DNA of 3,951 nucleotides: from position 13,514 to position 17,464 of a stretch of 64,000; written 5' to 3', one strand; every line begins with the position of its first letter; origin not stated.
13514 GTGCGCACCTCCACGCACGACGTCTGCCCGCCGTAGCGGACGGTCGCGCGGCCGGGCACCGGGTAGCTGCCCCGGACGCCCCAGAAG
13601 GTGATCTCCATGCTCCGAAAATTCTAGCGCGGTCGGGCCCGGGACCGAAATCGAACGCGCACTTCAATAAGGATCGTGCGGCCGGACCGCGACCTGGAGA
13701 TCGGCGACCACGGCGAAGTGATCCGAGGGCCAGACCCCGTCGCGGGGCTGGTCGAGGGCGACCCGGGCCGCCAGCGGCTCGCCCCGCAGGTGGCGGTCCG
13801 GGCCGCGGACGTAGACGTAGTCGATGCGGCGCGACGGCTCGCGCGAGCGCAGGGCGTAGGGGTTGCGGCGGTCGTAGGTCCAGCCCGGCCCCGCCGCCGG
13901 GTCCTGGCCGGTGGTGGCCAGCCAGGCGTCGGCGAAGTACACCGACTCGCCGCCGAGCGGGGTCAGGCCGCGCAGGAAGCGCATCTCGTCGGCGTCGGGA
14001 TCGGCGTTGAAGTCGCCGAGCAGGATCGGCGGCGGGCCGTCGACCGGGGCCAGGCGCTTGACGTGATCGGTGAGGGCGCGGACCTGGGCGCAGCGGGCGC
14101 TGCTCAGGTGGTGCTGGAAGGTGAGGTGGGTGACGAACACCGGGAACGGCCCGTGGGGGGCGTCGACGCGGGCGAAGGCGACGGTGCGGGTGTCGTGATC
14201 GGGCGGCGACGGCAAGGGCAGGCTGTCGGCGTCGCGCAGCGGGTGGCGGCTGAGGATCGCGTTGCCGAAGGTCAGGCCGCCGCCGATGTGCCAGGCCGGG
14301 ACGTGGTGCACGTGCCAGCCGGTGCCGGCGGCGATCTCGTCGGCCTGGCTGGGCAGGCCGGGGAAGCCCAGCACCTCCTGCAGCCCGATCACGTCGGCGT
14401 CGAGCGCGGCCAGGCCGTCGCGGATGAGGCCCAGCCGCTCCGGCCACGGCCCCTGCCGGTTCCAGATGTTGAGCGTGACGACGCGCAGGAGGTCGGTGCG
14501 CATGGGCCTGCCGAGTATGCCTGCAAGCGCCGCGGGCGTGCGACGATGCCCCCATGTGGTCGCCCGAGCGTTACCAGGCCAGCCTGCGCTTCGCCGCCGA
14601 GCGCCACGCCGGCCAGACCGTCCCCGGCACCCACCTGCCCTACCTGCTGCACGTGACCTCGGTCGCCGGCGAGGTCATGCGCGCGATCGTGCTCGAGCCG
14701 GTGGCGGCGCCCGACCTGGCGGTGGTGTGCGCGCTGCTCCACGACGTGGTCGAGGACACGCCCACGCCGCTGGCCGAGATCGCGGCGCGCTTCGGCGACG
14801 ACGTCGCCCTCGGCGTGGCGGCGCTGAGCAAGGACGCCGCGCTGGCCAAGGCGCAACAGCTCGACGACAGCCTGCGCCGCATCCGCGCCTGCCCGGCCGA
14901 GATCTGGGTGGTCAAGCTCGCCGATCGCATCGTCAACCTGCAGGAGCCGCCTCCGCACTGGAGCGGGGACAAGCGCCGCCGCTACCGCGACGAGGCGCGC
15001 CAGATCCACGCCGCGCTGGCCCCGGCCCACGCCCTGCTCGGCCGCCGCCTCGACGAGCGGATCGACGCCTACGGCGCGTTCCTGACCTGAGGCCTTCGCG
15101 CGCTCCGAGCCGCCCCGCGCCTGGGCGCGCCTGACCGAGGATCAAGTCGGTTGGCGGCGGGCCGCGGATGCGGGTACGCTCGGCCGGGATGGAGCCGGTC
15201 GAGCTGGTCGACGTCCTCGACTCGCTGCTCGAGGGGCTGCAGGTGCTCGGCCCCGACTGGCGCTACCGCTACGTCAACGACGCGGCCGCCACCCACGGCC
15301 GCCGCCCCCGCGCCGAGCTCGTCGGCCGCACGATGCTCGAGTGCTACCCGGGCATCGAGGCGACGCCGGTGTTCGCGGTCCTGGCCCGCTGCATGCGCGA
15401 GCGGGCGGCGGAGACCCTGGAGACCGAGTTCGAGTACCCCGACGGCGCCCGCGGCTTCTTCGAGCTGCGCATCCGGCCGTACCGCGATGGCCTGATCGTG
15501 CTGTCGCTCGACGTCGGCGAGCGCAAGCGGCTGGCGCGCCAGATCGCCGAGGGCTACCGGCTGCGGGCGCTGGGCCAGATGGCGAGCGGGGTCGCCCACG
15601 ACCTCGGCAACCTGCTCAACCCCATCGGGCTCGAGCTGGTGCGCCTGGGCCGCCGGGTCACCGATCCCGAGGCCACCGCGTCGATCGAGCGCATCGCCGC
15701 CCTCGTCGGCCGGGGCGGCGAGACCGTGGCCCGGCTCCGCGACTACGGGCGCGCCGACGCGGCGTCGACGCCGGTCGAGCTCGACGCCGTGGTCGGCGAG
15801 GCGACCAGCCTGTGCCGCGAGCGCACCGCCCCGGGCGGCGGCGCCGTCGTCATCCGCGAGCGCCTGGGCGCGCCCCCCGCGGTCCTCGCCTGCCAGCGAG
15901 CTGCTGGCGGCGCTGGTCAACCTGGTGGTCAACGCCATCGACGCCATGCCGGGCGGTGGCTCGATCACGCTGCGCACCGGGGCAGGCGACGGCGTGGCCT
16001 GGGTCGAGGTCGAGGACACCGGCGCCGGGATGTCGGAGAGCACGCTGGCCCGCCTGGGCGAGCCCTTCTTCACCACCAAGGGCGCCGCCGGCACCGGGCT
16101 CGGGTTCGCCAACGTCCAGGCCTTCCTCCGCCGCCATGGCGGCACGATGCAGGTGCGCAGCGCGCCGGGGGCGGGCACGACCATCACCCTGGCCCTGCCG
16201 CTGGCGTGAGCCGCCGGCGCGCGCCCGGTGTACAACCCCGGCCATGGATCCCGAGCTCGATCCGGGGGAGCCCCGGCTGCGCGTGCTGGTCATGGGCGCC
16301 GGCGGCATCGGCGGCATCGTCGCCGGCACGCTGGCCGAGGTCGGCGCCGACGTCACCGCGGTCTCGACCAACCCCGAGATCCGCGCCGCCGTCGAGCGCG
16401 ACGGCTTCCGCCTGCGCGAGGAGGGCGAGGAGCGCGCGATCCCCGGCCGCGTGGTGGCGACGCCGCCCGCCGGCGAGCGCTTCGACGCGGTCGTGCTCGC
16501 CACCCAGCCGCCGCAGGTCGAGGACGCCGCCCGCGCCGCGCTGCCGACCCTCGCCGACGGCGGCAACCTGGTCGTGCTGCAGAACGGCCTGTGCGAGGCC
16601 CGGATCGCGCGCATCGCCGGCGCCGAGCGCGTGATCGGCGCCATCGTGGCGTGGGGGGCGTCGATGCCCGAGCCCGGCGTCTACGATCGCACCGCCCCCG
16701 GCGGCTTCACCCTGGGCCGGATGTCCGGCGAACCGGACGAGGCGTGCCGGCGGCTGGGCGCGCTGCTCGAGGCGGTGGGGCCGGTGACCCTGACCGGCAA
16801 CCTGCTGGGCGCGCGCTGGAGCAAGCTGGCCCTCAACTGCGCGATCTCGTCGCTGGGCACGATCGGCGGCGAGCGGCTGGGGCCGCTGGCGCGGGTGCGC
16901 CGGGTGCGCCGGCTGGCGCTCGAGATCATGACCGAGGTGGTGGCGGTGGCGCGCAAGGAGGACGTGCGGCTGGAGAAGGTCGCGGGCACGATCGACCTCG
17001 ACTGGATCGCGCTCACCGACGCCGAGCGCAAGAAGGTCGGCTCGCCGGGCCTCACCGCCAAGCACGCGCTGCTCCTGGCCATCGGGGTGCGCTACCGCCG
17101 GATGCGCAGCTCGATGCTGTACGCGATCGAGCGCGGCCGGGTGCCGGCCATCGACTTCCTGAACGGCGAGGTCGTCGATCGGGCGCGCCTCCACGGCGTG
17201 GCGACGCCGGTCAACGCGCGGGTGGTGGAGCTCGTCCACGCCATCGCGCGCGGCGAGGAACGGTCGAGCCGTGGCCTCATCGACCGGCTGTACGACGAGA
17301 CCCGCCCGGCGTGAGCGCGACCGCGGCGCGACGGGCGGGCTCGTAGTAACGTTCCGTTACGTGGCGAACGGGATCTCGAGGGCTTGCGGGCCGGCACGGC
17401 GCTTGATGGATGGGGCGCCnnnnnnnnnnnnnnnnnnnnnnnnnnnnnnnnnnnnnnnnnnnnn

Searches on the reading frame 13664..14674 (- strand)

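Call 8: search_protein_families(library=pfam, proteins=[window:13664-14674:-])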
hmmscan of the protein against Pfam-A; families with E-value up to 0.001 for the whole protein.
window:13664-14674:- (336 aa): 1 family
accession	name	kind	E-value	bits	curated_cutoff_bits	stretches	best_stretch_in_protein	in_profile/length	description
PF03372.29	Exo_endo_phos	-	3.5e-24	86.2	24.5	1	66-319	1-225/225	Endonuclease/Exonuclease/phosphatase family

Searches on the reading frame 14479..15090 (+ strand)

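Call 8: search_protein_families(library=pfam, proteins=[window:14479-15090:+])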
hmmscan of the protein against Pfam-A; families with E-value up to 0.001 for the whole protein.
window:14479-15090:+ (203 aa): 2 families
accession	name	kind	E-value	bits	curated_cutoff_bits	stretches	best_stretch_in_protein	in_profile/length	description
PF13328.12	HD_4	-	1.2e-13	51.5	27.2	1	36-181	2-150/156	HD domain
PF01966.28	HD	-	0.00035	21.3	22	1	69-152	14-114/116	HD domain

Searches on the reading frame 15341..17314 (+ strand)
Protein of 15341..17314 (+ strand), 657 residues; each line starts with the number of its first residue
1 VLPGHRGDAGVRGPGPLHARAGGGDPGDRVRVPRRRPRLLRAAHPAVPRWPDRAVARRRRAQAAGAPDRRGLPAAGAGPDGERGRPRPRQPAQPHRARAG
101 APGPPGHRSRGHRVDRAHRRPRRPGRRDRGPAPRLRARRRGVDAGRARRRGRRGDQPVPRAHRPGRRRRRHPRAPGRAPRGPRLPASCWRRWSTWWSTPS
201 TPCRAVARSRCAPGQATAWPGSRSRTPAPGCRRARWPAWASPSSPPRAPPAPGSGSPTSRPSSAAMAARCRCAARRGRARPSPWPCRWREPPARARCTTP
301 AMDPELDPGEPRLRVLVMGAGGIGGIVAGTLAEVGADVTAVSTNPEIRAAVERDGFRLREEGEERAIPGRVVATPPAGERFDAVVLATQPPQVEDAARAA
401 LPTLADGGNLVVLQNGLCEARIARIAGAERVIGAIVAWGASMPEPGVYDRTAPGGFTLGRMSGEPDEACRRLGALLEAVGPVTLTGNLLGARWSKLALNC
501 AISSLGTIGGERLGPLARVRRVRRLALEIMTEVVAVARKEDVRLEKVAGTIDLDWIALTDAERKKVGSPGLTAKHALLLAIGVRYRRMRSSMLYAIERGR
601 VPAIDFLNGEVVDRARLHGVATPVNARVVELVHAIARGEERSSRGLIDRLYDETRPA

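Call 8: search_protein_families(library=pfam, proteins=[window:15341-17314:+])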
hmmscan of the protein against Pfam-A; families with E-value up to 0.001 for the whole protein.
window:15341-17314:+ (657 aa): 3 families
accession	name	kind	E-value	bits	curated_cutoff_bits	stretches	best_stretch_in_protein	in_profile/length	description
PF02558.23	ApbA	-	3.3e-25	88.9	22.2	1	315-462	1-149/150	Ketopantoate reductase PanE/ApbA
PF08546.17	ApbA_C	-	2.1e-23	83.5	22.7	1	487-635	1-124/125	Ketopantoate reductase PanE/ApbA C terminal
PF00070.33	Pyr_redox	-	0.00079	20.3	22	0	314-354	1-41/82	Pyridine nucleotide-disulphide oxidoreductase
